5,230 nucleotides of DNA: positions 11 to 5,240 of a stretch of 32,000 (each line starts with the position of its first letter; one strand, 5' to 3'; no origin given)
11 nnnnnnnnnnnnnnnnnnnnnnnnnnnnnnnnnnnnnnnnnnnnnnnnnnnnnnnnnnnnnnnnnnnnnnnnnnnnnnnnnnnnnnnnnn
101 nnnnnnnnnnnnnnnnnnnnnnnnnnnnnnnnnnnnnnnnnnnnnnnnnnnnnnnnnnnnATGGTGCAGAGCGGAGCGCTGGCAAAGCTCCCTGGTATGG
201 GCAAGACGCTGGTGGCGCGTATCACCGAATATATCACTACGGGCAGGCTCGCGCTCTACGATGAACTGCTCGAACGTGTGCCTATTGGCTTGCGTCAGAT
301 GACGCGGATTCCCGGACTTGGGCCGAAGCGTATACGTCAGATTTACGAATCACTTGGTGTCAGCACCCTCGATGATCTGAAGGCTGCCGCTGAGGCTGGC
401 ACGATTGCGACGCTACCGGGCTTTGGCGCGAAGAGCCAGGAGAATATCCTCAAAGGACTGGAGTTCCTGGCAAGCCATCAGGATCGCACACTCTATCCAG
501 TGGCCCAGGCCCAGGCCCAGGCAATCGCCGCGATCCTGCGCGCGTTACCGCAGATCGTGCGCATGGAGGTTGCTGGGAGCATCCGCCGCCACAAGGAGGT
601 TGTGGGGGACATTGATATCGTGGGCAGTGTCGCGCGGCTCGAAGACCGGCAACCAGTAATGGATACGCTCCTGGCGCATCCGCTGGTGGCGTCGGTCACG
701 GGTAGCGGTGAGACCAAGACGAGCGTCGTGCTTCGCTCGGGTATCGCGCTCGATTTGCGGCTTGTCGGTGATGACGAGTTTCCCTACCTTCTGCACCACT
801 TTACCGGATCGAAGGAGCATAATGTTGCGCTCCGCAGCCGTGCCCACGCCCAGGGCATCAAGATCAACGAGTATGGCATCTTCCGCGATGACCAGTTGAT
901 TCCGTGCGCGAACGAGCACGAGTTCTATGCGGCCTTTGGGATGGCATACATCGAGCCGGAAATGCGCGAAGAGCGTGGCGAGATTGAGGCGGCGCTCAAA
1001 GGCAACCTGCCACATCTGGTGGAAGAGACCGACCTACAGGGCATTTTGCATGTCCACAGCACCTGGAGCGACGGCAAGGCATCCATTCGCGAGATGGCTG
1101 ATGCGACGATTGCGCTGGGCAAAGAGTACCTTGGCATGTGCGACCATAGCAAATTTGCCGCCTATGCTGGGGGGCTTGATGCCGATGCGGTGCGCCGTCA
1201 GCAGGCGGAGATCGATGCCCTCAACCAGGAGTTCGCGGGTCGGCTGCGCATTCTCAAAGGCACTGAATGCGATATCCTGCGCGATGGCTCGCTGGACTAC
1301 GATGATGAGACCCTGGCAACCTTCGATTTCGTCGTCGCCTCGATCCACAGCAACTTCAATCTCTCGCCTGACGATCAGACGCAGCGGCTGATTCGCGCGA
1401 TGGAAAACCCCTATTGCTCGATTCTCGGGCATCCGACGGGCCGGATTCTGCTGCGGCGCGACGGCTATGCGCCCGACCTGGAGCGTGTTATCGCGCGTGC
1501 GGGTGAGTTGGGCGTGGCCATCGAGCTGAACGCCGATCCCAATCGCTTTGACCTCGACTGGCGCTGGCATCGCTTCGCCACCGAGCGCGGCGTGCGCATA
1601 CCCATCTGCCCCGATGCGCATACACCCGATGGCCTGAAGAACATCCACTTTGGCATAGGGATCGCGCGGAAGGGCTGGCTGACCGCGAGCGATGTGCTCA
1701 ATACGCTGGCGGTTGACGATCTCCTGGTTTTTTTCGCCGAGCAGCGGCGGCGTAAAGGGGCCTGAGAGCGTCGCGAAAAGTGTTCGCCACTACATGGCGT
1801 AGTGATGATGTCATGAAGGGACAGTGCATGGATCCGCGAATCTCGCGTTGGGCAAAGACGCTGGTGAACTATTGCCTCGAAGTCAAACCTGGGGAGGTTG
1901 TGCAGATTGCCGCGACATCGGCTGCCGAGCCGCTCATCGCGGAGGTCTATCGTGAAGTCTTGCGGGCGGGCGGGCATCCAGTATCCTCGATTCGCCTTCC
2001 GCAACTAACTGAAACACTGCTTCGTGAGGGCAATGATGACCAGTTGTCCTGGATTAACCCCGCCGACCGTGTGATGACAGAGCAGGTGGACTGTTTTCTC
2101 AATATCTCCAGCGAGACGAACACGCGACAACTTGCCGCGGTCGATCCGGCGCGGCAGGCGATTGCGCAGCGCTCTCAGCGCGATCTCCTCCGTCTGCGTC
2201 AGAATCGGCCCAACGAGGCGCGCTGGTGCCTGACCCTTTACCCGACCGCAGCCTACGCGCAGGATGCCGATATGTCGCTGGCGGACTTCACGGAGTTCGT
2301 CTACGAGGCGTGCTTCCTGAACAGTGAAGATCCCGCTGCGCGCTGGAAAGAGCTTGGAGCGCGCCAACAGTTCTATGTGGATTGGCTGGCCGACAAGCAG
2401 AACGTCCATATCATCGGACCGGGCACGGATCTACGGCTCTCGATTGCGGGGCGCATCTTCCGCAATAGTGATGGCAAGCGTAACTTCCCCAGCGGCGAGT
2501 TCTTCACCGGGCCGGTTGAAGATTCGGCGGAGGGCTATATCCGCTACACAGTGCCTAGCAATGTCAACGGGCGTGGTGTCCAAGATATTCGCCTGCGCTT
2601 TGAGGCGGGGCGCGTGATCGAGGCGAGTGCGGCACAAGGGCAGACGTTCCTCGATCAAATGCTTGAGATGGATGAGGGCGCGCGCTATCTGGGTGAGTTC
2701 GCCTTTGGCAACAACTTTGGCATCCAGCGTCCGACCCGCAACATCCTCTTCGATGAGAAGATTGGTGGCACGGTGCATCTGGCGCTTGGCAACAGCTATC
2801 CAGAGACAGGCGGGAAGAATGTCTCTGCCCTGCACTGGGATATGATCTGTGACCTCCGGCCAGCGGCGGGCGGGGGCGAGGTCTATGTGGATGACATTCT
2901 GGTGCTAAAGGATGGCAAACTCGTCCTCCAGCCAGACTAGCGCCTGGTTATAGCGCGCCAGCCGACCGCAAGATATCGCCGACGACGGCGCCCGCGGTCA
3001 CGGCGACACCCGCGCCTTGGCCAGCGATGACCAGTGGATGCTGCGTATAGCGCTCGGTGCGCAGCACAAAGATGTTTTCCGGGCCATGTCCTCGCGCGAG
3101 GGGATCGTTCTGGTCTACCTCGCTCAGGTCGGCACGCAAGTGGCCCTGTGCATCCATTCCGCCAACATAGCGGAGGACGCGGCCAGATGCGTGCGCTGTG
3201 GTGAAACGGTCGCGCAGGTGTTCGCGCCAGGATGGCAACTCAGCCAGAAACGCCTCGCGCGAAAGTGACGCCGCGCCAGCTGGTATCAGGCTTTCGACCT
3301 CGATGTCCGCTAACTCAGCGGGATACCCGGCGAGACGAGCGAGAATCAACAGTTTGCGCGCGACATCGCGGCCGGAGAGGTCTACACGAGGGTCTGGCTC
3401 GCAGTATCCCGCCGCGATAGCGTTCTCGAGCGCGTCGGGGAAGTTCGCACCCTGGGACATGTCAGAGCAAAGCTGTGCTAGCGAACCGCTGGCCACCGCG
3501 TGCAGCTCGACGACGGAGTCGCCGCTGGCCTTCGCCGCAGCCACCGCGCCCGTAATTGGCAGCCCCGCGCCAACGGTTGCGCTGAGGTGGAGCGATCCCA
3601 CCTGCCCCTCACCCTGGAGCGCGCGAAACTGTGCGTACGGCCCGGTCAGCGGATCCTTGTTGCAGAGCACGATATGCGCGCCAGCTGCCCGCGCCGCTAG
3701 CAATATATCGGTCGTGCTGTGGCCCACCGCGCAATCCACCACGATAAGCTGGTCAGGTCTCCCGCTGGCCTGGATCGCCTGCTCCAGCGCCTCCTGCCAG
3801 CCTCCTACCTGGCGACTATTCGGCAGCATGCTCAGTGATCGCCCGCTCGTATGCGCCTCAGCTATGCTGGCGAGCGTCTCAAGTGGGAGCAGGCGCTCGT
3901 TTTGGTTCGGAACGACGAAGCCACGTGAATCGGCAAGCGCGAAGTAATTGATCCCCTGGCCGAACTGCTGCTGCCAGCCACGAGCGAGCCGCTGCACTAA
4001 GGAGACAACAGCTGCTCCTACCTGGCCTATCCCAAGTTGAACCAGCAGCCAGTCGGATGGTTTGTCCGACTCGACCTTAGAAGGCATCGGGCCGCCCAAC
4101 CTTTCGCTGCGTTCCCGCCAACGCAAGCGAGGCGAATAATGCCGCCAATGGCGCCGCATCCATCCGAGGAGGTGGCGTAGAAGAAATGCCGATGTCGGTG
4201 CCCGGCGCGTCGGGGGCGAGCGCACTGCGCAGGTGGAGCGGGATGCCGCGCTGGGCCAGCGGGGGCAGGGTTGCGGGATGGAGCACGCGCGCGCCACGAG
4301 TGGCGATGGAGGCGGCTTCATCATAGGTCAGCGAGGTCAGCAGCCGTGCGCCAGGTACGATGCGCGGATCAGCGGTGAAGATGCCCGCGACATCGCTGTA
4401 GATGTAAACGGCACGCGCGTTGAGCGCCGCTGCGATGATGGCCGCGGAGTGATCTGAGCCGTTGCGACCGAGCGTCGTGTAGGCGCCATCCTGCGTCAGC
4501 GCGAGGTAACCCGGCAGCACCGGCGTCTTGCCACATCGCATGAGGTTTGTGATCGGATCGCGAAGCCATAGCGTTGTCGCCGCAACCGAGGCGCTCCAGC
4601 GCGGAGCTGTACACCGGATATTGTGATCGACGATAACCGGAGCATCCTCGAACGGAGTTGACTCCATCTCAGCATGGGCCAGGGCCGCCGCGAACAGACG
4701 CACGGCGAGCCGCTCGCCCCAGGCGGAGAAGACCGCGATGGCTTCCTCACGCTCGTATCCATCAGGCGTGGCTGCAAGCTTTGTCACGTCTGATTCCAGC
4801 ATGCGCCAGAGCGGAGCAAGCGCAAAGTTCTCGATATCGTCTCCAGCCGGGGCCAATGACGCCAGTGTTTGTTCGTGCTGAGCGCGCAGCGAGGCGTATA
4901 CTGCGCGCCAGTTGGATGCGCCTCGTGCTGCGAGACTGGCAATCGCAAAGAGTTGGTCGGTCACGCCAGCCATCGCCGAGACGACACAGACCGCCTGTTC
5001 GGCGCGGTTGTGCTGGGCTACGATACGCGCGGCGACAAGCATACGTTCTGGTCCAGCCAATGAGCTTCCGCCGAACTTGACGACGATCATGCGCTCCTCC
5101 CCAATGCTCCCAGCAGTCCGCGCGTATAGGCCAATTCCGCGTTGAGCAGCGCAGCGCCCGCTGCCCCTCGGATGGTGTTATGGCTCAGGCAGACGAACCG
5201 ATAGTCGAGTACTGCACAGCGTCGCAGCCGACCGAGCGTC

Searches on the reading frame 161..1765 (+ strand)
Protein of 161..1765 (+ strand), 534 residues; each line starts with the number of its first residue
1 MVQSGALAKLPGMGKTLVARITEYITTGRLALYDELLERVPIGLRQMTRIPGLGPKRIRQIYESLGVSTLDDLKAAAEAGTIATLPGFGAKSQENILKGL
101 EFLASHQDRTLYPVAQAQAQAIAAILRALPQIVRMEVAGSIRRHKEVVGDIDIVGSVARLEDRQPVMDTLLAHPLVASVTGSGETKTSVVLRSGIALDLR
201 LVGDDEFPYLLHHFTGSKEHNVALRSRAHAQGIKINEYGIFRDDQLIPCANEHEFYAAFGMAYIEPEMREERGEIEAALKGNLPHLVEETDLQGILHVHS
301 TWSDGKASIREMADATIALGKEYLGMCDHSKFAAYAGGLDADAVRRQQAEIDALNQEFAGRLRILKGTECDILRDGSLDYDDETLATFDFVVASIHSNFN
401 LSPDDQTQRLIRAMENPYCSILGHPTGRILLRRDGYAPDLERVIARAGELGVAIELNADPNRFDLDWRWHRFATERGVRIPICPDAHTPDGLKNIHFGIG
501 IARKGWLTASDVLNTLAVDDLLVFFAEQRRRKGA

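Call 92: search_protein_families(library=pfam, proteins=[window:161-1765:+], max_evalue=0.001)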
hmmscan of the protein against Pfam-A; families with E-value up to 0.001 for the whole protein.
window:161-1765:+ (534 aa): 5 families
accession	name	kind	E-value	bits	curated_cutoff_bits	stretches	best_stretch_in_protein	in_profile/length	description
PF14791.11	DNA_pol_B_thumb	-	3.8e-22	78.3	25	1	211-270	2-63/63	DNA polymerase beta thumb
PF14520.12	HHH_5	-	4.3e-13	50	27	1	46-100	3-55/57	Helix-hairpin-helix domain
PF02811.25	PHP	-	3.9e-08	34.2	26.4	1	296-457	2-162/164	PHP domain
PF14716.13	HHH_8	-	2.6e-05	24.9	30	0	6-30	49-73/73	Helix-hairpin-helix domain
PF14792.12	DNA_pol_B_palm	-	0.00033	21.3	25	1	117-164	9-56/113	DNA polymerase beta palm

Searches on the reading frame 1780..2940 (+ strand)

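Call 92: search_protein_families(library=pfam, proteins=[window:1780-2940:+], max_evalue=0.001)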
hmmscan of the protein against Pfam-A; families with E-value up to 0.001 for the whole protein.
window:1780-2940:+ (386 aa): 1 family
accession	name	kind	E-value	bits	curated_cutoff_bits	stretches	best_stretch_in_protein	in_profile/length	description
PF02073.20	Peptidase_M29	-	2.7e-84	283.8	27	1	19-361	3-386/406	Thermophilic metalloprotease (M29)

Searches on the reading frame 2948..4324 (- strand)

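Call 92: search_protein_families(library=pfam, proteins=[window:2948-4324:-], max_evalue=0.001)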
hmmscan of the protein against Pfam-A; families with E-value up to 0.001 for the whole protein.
window:2948-4324:- (458 aa): 2 families
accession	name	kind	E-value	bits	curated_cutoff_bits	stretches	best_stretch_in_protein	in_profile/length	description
PF00742.24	Homoserine_dh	-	2.5e-38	132.1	22.9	1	256-452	1-173/173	Homoserine dehydrogenase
PF03447.22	NAD_binding_3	-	4.8e-06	27.7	24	1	98-236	1-105/116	Homoserine dehydrogenase, NAD binding domain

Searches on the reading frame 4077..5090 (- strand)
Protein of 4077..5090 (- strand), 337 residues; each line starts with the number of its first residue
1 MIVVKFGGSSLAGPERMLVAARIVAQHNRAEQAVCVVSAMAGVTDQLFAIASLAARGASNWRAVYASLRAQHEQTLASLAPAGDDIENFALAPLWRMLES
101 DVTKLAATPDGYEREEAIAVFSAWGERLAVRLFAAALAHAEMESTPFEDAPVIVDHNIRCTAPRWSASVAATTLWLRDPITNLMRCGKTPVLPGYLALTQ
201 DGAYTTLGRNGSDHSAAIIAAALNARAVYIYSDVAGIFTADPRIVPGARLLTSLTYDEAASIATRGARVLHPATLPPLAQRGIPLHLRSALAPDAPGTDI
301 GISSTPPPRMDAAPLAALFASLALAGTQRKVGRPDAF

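Call 7: search_protein_families(library=pfam, proteins=[window:4077-5090:-], max_evalue=0.01)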
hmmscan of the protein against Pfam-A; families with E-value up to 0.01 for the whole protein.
window:4077-5090:- (337 aa): 1 family
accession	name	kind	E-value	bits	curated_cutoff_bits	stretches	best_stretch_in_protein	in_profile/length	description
PF00696.33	AA_kinase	-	5.8e-43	147.7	24.9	1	1-288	2-233/234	Amino acid kinase family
